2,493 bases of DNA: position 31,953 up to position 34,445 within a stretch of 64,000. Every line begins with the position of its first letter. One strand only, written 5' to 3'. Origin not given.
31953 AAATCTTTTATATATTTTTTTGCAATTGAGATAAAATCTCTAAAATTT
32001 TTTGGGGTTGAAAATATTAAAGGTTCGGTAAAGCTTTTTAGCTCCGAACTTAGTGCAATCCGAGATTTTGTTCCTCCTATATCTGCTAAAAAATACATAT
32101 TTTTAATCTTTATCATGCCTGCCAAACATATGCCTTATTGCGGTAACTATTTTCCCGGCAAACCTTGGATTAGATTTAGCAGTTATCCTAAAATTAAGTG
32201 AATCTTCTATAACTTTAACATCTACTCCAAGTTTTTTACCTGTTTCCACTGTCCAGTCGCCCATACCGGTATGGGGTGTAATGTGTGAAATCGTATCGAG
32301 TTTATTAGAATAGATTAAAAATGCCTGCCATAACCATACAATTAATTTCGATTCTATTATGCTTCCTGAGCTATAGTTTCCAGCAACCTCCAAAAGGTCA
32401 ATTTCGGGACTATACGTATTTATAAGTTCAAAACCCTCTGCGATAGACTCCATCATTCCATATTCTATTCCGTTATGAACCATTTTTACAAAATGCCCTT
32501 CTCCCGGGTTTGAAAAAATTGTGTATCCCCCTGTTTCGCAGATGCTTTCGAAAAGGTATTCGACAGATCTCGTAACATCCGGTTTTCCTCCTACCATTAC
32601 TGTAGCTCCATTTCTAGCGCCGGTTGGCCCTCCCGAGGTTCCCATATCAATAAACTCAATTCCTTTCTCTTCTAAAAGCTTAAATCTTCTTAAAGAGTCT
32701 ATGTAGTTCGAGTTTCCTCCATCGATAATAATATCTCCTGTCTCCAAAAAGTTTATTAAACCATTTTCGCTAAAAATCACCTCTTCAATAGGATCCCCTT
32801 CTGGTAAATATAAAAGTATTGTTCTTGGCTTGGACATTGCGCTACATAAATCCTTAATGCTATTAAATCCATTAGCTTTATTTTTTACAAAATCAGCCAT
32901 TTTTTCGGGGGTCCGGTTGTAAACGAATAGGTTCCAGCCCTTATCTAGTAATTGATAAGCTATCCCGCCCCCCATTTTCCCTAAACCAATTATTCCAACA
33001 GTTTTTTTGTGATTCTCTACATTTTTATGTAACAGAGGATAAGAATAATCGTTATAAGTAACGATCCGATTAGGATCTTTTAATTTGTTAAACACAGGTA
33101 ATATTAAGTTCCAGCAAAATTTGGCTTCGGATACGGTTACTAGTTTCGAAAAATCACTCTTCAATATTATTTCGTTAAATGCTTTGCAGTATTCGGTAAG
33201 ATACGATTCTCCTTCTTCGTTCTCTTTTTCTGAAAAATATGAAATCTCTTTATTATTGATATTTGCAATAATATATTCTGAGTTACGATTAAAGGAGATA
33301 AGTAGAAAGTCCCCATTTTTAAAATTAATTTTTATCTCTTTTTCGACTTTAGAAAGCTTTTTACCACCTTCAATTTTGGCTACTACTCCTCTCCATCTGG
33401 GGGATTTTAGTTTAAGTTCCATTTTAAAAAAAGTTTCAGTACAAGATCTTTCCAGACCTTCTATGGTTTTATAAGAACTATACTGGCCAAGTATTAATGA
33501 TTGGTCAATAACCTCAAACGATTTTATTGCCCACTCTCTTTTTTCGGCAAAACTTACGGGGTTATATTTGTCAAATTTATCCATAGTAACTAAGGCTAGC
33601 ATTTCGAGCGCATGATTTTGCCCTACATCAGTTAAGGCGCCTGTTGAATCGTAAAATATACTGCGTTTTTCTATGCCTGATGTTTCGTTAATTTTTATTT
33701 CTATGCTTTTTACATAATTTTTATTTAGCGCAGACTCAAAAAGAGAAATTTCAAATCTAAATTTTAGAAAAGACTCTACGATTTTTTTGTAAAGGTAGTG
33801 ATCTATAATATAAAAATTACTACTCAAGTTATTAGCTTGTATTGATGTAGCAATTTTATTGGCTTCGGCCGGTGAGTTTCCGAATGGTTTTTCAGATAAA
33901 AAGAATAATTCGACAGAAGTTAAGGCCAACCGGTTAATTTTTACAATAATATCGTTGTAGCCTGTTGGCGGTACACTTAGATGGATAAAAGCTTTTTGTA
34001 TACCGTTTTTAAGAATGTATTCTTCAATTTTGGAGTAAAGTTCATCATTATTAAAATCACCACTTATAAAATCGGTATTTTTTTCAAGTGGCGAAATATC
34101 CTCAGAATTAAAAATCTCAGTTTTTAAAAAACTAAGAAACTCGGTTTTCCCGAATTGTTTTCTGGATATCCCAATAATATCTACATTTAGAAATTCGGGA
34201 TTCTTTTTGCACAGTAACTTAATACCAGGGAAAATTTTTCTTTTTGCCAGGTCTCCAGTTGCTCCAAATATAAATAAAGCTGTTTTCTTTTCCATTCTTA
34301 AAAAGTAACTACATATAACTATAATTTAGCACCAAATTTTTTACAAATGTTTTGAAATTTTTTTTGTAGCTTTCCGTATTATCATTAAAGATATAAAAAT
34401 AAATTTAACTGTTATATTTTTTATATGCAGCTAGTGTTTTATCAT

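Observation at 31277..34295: Single-polypeptide G6PD-6PGD fusion (zwf-gnd) immediately upstream of a ROK glucokinase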

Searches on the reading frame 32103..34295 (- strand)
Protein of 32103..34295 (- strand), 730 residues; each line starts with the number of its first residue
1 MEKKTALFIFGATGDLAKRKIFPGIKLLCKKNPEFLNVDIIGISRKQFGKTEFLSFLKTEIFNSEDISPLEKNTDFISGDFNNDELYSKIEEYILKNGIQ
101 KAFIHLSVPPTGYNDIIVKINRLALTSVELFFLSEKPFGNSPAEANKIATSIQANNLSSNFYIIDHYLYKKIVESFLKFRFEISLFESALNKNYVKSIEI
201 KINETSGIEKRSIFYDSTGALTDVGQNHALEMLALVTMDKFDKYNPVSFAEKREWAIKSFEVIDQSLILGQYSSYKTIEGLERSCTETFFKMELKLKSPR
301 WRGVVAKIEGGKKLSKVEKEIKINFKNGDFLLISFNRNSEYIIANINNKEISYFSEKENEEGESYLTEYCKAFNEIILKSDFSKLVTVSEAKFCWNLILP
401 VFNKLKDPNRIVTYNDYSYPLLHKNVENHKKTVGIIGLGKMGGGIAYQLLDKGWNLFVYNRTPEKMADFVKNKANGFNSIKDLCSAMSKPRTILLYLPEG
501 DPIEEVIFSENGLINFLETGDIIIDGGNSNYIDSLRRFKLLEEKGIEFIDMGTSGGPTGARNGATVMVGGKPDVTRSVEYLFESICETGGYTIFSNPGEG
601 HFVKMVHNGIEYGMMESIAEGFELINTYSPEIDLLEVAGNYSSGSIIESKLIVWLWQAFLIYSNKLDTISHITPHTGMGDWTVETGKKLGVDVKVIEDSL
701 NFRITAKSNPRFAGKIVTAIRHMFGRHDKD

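Call 3: search_protein_families(library=pfam, proteins=[window:32103-34295:-], max_evalue=0.01)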
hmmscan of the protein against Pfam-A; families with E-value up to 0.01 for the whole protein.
window:32103-34295:- (730 aa): 8 families
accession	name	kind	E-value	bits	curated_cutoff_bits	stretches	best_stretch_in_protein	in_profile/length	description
PF03446.21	NAD_binding_2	-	1.8e-43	148.8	21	1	432-587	1-154/161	NAD binding domain of 6-phosphogluconate dehydrogenase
PF02781.21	G6PD_C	-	1.8e-34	119.6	27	1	178-363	2-206/296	Glucose-6-phosphate dehydrogenase, C-terminal domain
PF00479.28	G6PD_N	-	2.8e-24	87.2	22.1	1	9-174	2-182/183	Glucose-6-phosphate dehydrogenase, NAD binding domain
PF00393.24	6PGD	-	1.7e-15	57.6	27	1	600-708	1-115/290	6-phosphogluconate dehydrogenase, C-terminal domain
PF01488.26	Shikimate_DH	-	2.8e-06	27.9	24.3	1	425-474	6-57/138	Shikimate / quinate 5-dehydrogenase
PF03807.23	F420_oxidored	-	8.9e-06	26.7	21.6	1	432-474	1-45/94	NADP oxidoreductase coenzyme F420-dependent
PF02826.25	2-Hacid_dh_C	-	1.1e-05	25.4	25.1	1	400-507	6-109/178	D-isomer specific 2-hydroxyacid dehydrogenase, NAD binding domain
PF02737.24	3HCDH_N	-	0.00052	20.4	22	1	432-478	1-47/180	3-hydroxyacyl-CoA dehydrogenase, NAD binding domain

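Call 4: search_protein_families(library=ncbifam, proteins=[window:32103-34295:-], max_evalue=0.01)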
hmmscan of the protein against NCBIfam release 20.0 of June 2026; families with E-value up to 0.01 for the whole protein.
window:32103-34295:- (730 aa): 19 families
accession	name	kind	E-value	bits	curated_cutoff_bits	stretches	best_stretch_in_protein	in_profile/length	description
NF007161.0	PRK09599.1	subfamily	1.5e-85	287.1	271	1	432-729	2-298/302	NADP-dependent phosphogluconate dehydrogenase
TIGR00872.1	gnd_rel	equivalog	3.2e-80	269.5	297.2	1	433-729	3-295/299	phosphogluconate dehydrogenase (NAD(+)-dependent, decarboxylating)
TIGR00871.1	zwf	equivalog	1.5e-60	205.3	400.6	1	4-337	2-362/486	glucose-6-phosphate dehydrogenase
NF006765.0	PRK09287.1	equivalog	3.3e-59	201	413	1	430-708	3-293/476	NADP-dependent phosphogluconate dehydrogenase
TIGR00873.1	gnd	equivalog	4.2e-57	194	426.7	1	433-706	2-286/467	decarboxylating NADP(+)-dependent phosphogluconate dehydrogenase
NF009492.0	PRK12853.1-3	equivalog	4.4e-48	164.4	428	1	3-336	8-356/472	glucose-6-phosphate dehydrogenase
NF004331.0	PRK05722.2-1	equivalog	8.4e-29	101.1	622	1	7-378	6-373/425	glucose-6-phosphate dehydrogenase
NF008592.0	PRK11559.1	equivalog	1.9e-22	79.9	397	1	431-605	3-173/296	2-hydroxy-3-oxopropionate reductase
TIGR01505.1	tartro_sem_red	equivalog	6.4e-21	74.8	340.75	1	433-624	2-189/291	2-hydroxy-3-oxopropionate reductase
NF043037.1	ThreonDh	equivalog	5.5e-18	65.4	350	1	430-608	2-177/297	L-threonate dehydrogenase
TIGR01692.1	HIBADH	equivalog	2.5e-17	63.2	291.6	1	436-645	2-207/288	3-hydroxyisobutyrate dehydrogenase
NF011633.0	PRK15059.1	equivalog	4.5e-15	55.6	451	1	433-620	3-185/292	2-hydroxy-3-oxopropionate reductase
NF012005.0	PRK15461.1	equivalog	2e-13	50.2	348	1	431-620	2-187/298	sulfolactaldehyde 3-reductase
TIGR03911.1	pyrrolys_PylD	equivalog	2.1e-05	23.8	150.05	1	424-514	139-228/266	3-methylornithyl-N6-L-lysine dehydrogenase PylD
NF005650.0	PRK07417.1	equivalog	4.8e-05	22.8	290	1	432-527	3-92/281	prephenate/arogenate dehydrogenase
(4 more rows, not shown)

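Call 5: find_homologous_proteins(query=window:32103-34295:-, max_evalue=1e-10)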
Query window:32103-34295:- (730 aa): 1274 proteins with E <= 1e-10 among 8000 candidates; the best 120 are listed.
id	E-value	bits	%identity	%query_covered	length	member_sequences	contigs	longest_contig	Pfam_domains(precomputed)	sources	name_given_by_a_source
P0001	0.0e+0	1634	99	100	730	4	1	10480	PF02781.22,PF03446.22,PF02826.26,PF00393.25,PF00479.29,PF03807.24,PF01488.27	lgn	-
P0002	0.0e+0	1453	88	100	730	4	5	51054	PF02781.22,PF03446.22,PF00393.25,PF00479.29,PF01488.27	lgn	-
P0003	7.9e-270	915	57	100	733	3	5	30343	PF02781.22,PF03446.22,PF00393.25,PF00479.29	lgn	-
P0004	1.0e-159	551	40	99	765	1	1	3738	PF02781.22,PF03446.22,PF00393.25,PF00479.29,PF03807.24,PF01488.27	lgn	-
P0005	1.2e-142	495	36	100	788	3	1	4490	PF02781.22,PF03446.22,PF00393.25,PF00479.29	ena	-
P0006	7.5e-141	489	39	99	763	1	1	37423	PF02781.22,PF03446.22,PF00393.25,PF00479.29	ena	-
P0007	3.1e-140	487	37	99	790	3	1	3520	PF02781.22,PF03446.22,PF02826.26,PF00393.25,PF00479.29,PF03807.24,PF01488.27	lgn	-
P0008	4.3e-140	486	36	99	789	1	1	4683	PF02781.22,PF03446.22,PF00393.25,PF00479.29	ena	-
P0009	1.1e-139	485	38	98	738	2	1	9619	PF02781.22,PF03446.22,PF00393.25,PF00479.29,PF03807.24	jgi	-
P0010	7.1e-138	479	38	98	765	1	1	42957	PF02781.22,PF03446.22,PF00393.25,PF00479.29,PF03807.24,PF01488.27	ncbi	-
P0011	2.6e-137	477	36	100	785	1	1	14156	PF02781.22,PF03446.22,PF02826.26,PF00393.25,PF00479.29,PF03807.24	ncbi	-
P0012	8.6e-137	475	36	100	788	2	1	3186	PF02781.22,PF03446.22,PF00393.25,PF00479.29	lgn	-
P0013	6.7e-135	469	36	99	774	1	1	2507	PF02781.22,PF03446.22,PF00393.25,PF00479.29,PF03807.24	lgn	-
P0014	4.0e-134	467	37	99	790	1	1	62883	PF02781.22,PF03446.22,PF00393.25,PF00479.29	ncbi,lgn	-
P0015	3.8e-133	463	37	100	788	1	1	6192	PF02781.22,PF03446.22,PF02826.26,PF00393.25,PF00479.29,PF03807.24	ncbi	-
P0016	5.6e-133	463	35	99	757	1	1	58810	PF02781.22,PF03446.22,PF00393.25,PF00479.29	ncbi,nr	ncbi:MAG: glucose-6-phosphate dehydrogenase [Candidatus Kerfeldbacteria bacterium]|nr:glucose-6-phos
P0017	6.7e-133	463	35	99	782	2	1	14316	PF02781.22,PF03446.22,PF00393.25,PF00479.29,PF03807.24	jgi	jgi:glucose-6-phosphate 1-dehydrogenase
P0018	6.0e-132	459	36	99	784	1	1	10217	PF02781.22,PF03446.22,PF02826.26,PF00393.25,PF00479.29,PF03807.24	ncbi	-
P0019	6.3e-131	456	34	99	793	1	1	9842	PF02781.22,PF03446.22,PF00393.25,PF00479.29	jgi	jgi:glucose-6-phosphate 1-dehydrogenase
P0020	9.1e-131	455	36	99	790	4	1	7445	PF02781.22,PF03446.22,PF02826.26,PF00393.25,PF00479.29,PF03807.24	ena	-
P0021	1.2e-130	455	35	99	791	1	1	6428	PF02781.22,PF03446.22,PF02826.26,PF00393.25,PF00479.29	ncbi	-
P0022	3.0e-130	454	36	99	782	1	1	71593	PF02781.22,PF03446.22,PF00393.25,PF00479.29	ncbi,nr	ncbi:MAG: decarboxylating 6-phosphogluconate dehydrogenase [Candidatus Kerfeldbacteria bacterium]|nr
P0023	3.2e-130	454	36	99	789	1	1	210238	PF02781.22,PF03446.22,PF02826.26,PF00393.25,PF00479.29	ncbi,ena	-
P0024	8.6e-130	452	35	99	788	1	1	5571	PF02781.22,PF03446.22,PF02826.26,PF00393.25,PF00479.29,PF03807.24,PF01488.27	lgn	-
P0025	1.1e-129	452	35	99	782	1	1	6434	PF02781.22,PF03446.22,PF00393.25,PF00479.29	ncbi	-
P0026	1.3e-129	452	34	99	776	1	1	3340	PF02781.22,PF03446.22,PF00393.25,PF00479.29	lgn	-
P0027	1.5e-129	451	36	99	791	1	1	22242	PF02781.22,PF03446.22,PF02826.26,PF00393.25,PF00479.29,PF03807.24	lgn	-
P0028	2.7e-129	451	35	99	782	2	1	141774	PF02781.22,PF03446.22,PF00393.25,PF00479.29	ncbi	-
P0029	4.1e-129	450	34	99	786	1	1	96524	PF02781.22,PF03446.22,PF02826.26,PF00393.25,PF00479.29,PF03807.24,PF01488.27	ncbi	-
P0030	5.4e-129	450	35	98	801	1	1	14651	PF02781.22,PF03446.22,PF02826.26,PF00393.25,PF00479.29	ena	-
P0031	1.2e-128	448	36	99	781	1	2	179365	PF02781.22,PF03446.22,PF00393.25,PF00479.29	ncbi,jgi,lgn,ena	-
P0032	1.6e-128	448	36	99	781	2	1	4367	PF02781.22,PF03446.22,PF02826.26,PF00393.25,PF00479.29,PF03807.24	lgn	-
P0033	3.8e-128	447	34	99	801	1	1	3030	PF02781.22,PF03446.22,PF02826.26,PF00393.25,PF00479.29,PF03807.24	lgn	-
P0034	1.7e-127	445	35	99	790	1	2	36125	PF02781.22,PF03446.22,PF02826.26,PF00393.25,PF00479.29,PF03807.24,PF01488.27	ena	-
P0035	2.9e-127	444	35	99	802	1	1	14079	PF02781.22,PF03446.22,PF00393.25,PF00479.29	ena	-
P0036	5.0e-127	443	34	99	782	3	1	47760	PF02781.22,PF03446.22,PF00393.25,PF00479.29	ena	-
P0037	8.0e-127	442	34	99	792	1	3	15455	PF02781.22,PF03446.22,PF02826.26,PF00393.25,PF00479.29,PF03807.24,PF01488.27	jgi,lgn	jgi:glucose-6-phosphate 1-dehydrogenase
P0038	9.0e-127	442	34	99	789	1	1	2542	PF02781.22,PF03446.22,PF00393.25,PF00479.29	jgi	jgi:glucose-6-phosphate 1-dehydrogenase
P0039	2.0e-126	441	36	98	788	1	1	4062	PF02781.22,PF03446.22,PF02826.26,PF00393.25,PF00479.29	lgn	-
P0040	2.7e-126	441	34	99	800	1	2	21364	PF02781.22,PF03446.22,PF02826.26,PF00393.25,PF00479.29,PF01488.27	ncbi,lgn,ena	-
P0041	3.8e-126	440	35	99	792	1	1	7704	PF02781.22,PF03446.22,PF00393.25,PF00479.29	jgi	-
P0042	5.7e-126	440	33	99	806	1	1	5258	PF02781.22,PF03446.22,PF00393.25,PF00479.29,PF03807.24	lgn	-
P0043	6.0e-126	440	35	99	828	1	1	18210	PF02781.22,PF03446.22,PF02826.26,PF00393.25,PF00479.29,PF03807.24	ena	-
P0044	1.4e-125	438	36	99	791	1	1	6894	PF02781.22,PF03446.22,PF02826.26,PF00393.25,PF00479.29,PF03807.24,PF01488.27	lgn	-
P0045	3.1e-125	437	34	99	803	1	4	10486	PF02781.22,PF03446.22,PF00393.25,PF00479.29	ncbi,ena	-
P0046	5.5e-125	436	36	99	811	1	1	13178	PF02781.22,PF03446.22,PF02826.26,PF00393.25,PF00479.29,PF03807.24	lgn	-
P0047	5.6e-125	436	34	99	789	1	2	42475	PF02781.22,PF03446.22,PF02826.26,PF00393.25,PF00479.29,PF03807.24,PF01488.27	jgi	-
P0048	8.0e-125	436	33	99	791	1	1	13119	PF02781.22,PF03446.22,PF00393.25,PF00479.29,PF03807.24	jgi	-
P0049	8.6e-125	436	37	100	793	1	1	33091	PF02781.22,PF03446.22,PF02826.26,PF00393.25,PF00479.29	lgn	-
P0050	1.3e-124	435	34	99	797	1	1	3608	PF02781.22,PF03446.22,PF00393.25,PF00479.29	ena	-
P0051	1.4e-124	435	36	98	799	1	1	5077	PF02781.22,PF03446.22,PF00393.25,PF00479.29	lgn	-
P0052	1.7e-124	435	35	99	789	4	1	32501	PF02781.22,PF03446.22,PF00393.25,PF00479.29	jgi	-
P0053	1.9e-124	435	36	99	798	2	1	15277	PF02781.22,PF03446.22,PF02826.26,PF00393.25,PF00479.29,PF01488.27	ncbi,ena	-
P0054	2.9e-124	434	34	99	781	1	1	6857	PF02781.22,PF03446.22,PF02826.26,PF00393.25,PF00479.29,PF03807.24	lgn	-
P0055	4.1e-124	433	33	99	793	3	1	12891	PF02781.22,PF03446.22,PF02826.26,PF00393.25,PF00479.29,PF03807.24,PF01488.27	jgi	jgi:glucose-6-phosphate 1-dehydrogenase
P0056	8.2e-124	432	35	99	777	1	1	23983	PF02781.22,PF03446.22,PF00393.25,PF00479.29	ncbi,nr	ncbi:MAG: glucose-6-phosphate dehydrogenase, partial [Candidatus Nealsonbacteria bacterium]|nr:gluco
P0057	2.1e-123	431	34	99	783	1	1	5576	PF02781.22,PF03446.22,PF00393.25,PF00479.29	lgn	-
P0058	2.1e-123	431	33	99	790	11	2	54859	PF02781.22,PF03446.22,PF02826.26,PF00393.25,PF00479.29,PF03807.24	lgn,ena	-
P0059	3.0e-123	431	37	99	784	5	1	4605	PF02781.22,PF03446.22,PF02826.26,PF00393.25,PF00479.29,PF03807.24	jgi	-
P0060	5.1e-123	430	33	99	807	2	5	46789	PF02781.22,PF03446.22,PF00393.25,PF00479.29,PF03807.24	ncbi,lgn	-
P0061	6.8e-123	429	33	100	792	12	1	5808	PF02781.22,PF03446.22,PF00393.25,PF00479.29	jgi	-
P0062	1.6e-122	428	35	99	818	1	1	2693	PF02781.22,PF03446.22,PF02826.26,PF00393.25,PF00479.29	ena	-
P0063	3.3e-122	427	36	100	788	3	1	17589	PF02781.22,PF03446.22,PF02826.26,PF00393.25,PF00479.29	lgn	-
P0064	3.7e-122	427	33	99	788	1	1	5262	PF02781.22,PF03446.22,PF02826.26,PF00393.25,PF00479.29,PF03807.24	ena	-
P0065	7.9e-122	426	33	100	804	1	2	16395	PF02781.22,PF03446.22,PF00393.25,PF00479.29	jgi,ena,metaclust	metaclust:\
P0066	8.1e-122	426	33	99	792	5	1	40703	PF02781.22,PF03446.22,PF02826.26,PF00393.25,PF00479.29,PF03807.24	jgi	jgi:glucose-6-phosphate 1-dehydrogenase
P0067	1.3e-121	425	33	100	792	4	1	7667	PF02781.22,PF03446.22,PF00393.25,PF00479.29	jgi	jgi:glucose-6-phosphate 1-dehydrogenase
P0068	5.3e-121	423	34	99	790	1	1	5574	PF02781.22,PF03446.22,PF00393.25,PF00479.29,PF03807.24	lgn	-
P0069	1.5e-120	422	34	99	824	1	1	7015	PF02781.22,PF03446.22,PF00393.25,PF00479.29,PF01488.27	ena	-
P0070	1.6e-120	422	35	99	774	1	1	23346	PF02781.22,PF03446.22,PF00393.25,PF00479.29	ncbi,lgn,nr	ncbi:glucose-6-phosphate dehydrogenase [Candidatus Gottesmanbacteria bacterium]|nr:glucose-6-phospha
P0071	2.7e-120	421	33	99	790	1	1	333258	PF02781.22,PF03446.22,PF02826.26,PF00393.25,PF00479.29,PF03807.24,PF01488.27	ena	-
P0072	9.3e-120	419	33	99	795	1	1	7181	PF02781.22,PF03446.22,PF02826.26,PF00393.25,PF00479.29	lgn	-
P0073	1.0e-119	419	35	99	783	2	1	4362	PF02781.22,PF03446.22,PF00393.25,PF00479.29,PF03807.24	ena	-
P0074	7.7e-119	416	35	99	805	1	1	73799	PF02781.22,PF03446.22,PF02826.26,PF00393.25,PF00479.29,PF03807.24,PF01488.27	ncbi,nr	ncbi:MAG: glucose-6-phosphate dehydrogenase [Patescibacteria group bacterium]|nr:glucose-6-phosphate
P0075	8.7e-119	416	36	99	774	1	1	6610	PF02781.22,PF03446.22,PF00393.25,PF00479.29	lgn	-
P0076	1.6e-118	415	33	99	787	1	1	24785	PF02781.22,PF03446.22,PF02826.26,PF00393.25,PF00479.29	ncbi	-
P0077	2.0e-118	415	33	99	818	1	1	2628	PF02781.22,PF03446.22,PF00393.25,PF00479.29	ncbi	-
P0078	2.6e-118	414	33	99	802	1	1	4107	PF02781.22,PF03446.22,PF00393.25,PF00479.29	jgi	jgi:glucose-6-phosphate 1-dehydrogenase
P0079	1.0e-117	412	33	99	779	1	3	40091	PF02781.22,PF03446.22,PF00393.25,PF00479.29,PF03807.24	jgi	jgi:glucose-6-phosphate 1-dehydrogenase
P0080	1.1e-116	409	34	99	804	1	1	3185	PF02781.22,PF03446.22,PF00393.25,PF00479.29,PF03807.24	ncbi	-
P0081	1.9e-116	408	34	99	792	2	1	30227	PF02781.22,PF03446.22,PF02826.26,PF00393.25,PF00479.29,PF03807.24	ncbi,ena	-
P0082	2.1e-116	408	34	99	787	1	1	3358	PF02781.22,PF03446.22,PF00393.25,PF00479.29,PF03807.24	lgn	-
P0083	2.1e-116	408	34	99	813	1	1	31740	PF02781.22,PF03446.22,PF00393.25,PF00479.29,PF03807.24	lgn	-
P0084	3.9e-116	407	32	99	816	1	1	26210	PF02781.22,PF03446.22,PF00393.25,PF00479.29,PF01488.27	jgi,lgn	-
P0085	7.1e-115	403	33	99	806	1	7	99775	PF02781.22,PF03446.22,PF02826.26,PF00393.25,PF00479.29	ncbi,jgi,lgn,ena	ncbi:MAG: glucose-6-phosphate dehydrogenase [Minisyncoccia bacterium]|jgi:glucose-6-phosphate 1-dehy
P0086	9.0e-114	399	33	99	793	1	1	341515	PF02781.22,PF03446.22,PF02826.26,PF00393.25,PF00479.29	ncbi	-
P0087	1.1e-113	399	33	99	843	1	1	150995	PF02781.22,PF03446.22,PF00393.25,PF00479.29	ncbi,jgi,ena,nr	ncbi:MAG TPA: glucose-6-phosphate dehydrogenase [Candidatus Paceibacterota bacterium]|nr:glucose-6-p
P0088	2.4e-113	398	32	99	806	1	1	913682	PF02781.22,PF03446.22,PF02826.26,PF00393.25,PF00479.29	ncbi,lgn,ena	-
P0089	5.5e-113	397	32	99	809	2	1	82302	PF02781.22,PF03446.22,PF00393.25,PF00479.29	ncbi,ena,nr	ncbi:MAG TPA: glucose-6-phosphate dehydrogenase [Candidatus Paceibacterota bacterium]|nr:glucose-6-p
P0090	9.1e-113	396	34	99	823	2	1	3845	PF02781.22,PF03446.22,PF00393.25,PF00479.29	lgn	-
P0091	1.3e-112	395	33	99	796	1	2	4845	PF02781.22,PF03446.22,PF00393.25,PF00479.29,PF03807.24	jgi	jgi:glucose-6-phosphate 1-dehydrogenase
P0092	1.7e-112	395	34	99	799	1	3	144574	PF02781.22,PF03446.22,PF00393.25,PF00479.29,PF01488.27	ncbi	-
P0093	2.6e-112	394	33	99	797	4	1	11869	PF02781.22,PF03446.22,PF00393.25,PF00479.29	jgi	jgi:glucose-6-phosphate 1-dehydrogenase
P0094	9.8e-112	393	32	99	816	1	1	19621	PF02781.22,PF03446.22,PF02826.26,PF00393.25,PF00479.29,PF03807.24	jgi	jgi:glucose-6-phosphate 1-dehydrogenase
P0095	1.9e-109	385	32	99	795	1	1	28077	PF02781.22,PF03446.22,PF00393.25,PF00479.29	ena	-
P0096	3.8e-109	384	33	98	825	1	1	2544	PF02781.22,PF03446.22,PF02826.26,PF00393.25,PF00479.29,PF01488.27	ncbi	-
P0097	4.6e-109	384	32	99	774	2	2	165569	PF02781.22,PF03446.22,PF00393.25,PF00479.29,PF03807.24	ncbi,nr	ncbi:MAG: glucose-6-phosphate dehydrogenase [Candidatus Andersenbacteria bacterium]|nr:glucose-6-pho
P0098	8.7e-109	383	32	99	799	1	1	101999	PF02781.22,PF03446.22,PF02826.26,PF00393.25,PF00479.29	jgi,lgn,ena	-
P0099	8.3e-108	380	33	99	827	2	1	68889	PF02781.22,PF03446.22,PF02826.26,PF00393.25,PF00479.29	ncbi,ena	-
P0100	1.0e-107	379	32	99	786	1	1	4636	PF02781.22,PF03446.22,PF00393.25,PF00479.29,PF03807.24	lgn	-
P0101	7.1e-105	370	33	99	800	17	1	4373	PF02781.22,PF03446.22,PF02826.26,PF00393.25,PF00479.29,PF01488.27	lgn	-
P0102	8.1e-105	370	33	99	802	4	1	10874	PF02781.22,PF03446.22,PF00393.25,PF00479.29,PF01488.27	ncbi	-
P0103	2.9e-104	368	32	99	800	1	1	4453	PF02781.22,PF03446.22,PF00393.25,PF00479.29,PF03807.24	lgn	-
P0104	1.3e-91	326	32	91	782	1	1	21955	PF02781.22,PF03446.22,PF00393.25,PF00479.29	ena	-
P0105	6.2e-85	304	34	80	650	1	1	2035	PF02781.22,PF03446.22,PF00479.29,PF03807.24,PF01488.27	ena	-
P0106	1.4e-51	194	29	69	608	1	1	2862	PF02781.22,PF03446.22,PF02826.26,PF00479.29,PF03807.24,PF01488.27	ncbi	-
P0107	7.7e-48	181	30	57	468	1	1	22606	PF02781.22,PF00479.29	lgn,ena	-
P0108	5.7e-47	178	32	58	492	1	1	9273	PF02781.22,PF00479.29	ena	-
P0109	6.5e-47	178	32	58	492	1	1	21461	PF02781.22,PF00479.29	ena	-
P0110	1.1e-46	178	32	58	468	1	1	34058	PF02781.22,PF00479.29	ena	-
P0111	1.9e-46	177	32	58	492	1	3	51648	PF02781.22,PF00479.29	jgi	-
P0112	2.6e-46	176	34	44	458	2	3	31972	PF02781.22,PF00479.29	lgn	-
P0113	1.3e-45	174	30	56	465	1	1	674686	PF02781.22,PF00479.29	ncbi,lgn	-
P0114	1.8e-45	174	35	45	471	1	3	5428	PF02781.22,PF00479.29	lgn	-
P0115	3.1e-45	173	30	55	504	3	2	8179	PF02781.22,PF00479.29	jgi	-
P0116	4.5e-45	172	32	58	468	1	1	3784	PF02781.22,PF00479.29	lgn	-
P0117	5.2e-45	172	32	45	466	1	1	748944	PF02781.22,PF00479.29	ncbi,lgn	ncbi:MAG: glucose-6-phosphate dehydrogenase [Patescibacteria group bacterium]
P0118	5.6e-45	172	34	44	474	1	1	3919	PF02781.22,PF00479.29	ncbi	-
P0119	8.4e-45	171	34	44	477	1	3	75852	PF02781.22,PF00479.29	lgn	-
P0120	1.2e-44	171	35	44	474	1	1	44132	PF02781.22,PF00479.29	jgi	jgi:glucose-6-phosphate 1-dehydrogenase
